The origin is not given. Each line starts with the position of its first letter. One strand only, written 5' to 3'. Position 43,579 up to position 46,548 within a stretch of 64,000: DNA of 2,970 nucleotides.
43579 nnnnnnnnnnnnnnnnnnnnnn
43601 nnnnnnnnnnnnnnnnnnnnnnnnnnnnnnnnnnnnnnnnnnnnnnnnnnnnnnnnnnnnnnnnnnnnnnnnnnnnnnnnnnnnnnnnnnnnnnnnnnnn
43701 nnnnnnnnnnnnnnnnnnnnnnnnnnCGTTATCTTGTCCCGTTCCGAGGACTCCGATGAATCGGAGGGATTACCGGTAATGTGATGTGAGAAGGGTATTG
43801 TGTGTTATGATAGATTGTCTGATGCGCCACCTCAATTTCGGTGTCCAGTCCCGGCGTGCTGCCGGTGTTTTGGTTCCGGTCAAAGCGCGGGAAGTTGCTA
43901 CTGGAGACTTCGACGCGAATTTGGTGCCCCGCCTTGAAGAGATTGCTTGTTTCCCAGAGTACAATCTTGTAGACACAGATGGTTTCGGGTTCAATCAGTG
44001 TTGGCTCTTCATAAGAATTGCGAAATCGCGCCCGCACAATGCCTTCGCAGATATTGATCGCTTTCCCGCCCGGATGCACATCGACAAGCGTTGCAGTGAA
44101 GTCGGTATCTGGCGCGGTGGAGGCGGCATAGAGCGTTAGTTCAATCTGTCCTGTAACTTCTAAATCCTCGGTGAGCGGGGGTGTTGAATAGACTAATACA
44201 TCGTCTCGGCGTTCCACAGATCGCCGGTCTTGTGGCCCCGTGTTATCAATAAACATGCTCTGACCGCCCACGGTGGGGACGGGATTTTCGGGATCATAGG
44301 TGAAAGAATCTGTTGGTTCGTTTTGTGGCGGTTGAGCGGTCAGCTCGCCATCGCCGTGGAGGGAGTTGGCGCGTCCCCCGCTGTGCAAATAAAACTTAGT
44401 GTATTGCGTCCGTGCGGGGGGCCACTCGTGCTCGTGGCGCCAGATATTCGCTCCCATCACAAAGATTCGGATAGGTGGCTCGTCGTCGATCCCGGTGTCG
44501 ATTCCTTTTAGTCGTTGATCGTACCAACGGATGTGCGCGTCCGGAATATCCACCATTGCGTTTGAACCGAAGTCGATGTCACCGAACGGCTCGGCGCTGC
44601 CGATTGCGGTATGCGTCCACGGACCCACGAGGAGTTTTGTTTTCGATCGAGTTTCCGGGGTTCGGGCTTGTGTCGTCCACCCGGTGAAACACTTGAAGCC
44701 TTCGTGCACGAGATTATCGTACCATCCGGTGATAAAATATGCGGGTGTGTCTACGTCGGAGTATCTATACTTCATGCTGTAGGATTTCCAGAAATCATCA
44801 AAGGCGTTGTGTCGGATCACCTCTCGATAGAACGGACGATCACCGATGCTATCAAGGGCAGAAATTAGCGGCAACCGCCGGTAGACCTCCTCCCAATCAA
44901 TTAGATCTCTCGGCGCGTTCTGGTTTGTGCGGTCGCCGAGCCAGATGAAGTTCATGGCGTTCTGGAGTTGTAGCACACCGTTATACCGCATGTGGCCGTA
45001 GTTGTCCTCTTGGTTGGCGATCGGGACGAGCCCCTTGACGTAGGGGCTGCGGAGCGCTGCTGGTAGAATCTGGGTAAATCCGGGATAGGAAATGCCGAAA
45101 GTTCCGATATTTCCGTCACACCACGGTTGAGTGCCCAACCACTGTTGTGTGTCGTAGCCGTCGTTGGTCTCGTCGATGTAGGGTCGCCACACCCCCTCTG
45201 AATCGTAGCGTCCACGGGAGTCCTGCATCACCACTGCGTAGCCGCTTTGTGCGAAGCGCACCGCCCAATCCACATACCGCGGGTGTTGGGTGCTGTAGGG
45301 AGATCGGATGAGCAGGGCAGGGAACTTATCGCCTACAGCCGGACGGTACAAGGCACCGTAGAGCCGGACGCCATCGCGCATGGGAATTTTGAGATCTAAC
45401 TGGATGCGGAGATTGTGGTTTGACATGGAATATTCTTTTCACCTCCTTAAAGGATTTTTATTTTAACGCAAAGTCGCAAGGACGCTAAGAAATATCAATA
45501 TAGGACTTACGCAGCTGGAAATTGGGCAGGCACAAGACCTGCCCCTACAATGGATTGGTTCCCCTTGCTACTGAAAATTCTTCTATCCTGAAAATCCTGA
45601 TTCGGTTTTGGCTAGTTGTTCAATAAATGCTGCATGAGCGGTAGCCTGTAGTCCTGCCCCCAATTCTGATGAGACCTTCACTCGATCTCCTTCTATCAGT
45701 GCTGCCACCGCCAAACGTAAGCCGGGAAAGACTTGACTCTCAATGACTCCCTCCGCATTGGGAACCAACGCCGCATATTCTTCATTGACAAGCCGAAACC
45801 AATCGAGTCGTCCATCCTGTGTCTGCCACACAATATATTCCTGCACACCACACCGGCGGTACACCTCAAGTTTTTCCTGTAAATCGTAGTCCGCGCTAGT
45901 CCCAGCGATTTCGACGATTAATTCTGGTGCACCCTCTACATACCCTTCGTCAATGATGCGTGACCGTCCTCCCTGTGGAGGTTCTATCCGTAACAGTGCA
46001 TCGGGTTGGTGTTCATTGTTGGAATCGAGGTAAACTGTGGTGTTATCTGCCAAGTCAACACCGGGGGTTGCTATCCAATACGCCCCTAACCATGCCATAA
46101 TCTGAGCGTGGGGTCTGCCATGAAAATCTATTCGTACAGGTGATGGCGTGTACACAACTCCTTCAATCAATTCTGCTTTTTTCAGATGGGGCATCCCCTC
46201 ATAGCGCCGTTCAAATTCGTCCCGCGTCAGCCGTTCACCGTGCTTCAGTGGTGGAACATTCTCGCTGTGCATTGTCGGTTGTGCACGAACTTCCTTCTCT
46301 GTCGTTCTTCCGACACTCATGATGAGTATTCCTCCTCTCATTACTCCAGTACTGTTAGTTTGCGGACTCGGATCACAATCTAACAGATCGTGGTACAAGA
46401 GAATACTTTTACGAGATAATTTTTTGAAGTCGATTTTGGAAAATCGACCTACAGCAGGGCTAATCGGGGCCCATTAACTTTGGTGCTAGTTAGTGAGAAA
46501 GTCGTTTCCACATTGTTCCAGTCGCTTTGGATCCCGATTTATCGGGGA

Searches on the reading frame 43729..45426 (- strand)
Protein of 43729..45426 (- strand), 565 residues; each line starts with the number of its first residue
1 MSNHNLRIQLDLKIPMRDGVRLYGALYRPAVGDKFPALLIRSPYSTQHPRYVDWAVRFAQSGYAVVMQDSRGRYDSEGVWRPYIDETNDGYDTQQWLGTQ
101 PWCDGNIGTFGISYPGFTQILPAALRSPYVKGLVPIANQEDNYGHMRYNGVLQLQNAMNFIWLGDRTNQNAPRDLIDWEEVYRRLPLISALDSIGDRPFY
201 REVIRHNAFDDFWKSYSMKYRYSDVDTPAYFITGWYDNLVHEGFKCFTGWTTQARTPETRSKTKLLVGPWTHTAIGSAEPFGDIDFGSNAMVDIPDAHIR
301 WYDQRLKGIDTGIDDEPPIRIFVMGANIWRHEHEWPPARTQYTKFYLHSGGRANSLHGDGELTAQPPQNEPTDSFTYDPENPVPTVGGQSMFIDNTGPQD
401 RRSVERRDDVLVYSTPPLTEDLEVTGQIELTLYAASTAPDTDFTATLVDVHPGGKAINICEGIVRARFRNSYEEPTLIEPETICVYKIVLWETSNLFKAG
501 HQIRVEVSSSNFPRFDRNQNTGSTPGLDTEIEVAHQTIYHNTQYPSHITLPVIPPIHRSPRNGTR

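Call 50: search_protein_families(library=pfam, proteins=[window:43729-45426:-], max_evalue=0.001)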
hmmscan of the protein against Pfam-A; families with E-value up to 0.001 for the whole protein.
window:43729-45426:- (565 aa): 2 families
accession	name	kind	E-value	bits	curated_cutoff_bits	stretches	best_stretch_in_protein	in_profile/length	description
PF02129.25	Peptidase_S15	-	1.6e-55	189.1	23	1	18-273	1-261/262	X-Pro dipeptidyl-peptidase (S15 family)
PF08530.16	PepX_C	-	3.8e-53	181.1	22.5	1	312-548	2-216/217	X-Pro dipeptidyl-peptidase C-terminal non-catalytic domain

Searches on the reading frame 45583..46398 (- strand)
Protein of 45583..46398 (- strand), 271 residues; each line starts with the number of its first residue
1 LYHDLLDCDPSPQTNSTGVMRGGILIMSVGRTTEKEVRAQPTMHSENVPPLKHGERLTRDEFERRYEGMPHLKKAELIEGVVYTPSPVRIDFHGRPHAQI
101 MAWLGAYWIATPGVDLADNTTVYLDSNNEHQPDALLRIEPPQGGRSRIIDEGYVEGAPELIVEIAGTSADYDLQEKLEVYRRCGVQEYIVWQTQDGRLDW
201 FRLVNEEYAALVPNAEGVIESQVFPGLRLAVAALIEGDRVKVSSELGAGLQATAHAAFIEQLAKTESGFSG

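Call 50: search_protein_families(library=pfam, proteins=[window:45583-46398:-], max_evalue=0.001)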
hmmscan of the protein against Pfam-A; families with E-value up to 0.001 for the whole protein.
window:45583-46398:- (271 aa): 1 family
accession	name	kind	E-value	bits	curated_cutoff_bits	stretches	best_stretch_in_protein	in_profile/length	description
PF05685.18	Uma2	-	4.2e-31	108.2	27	1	60-232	2-172/172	Putative restriction endonuclease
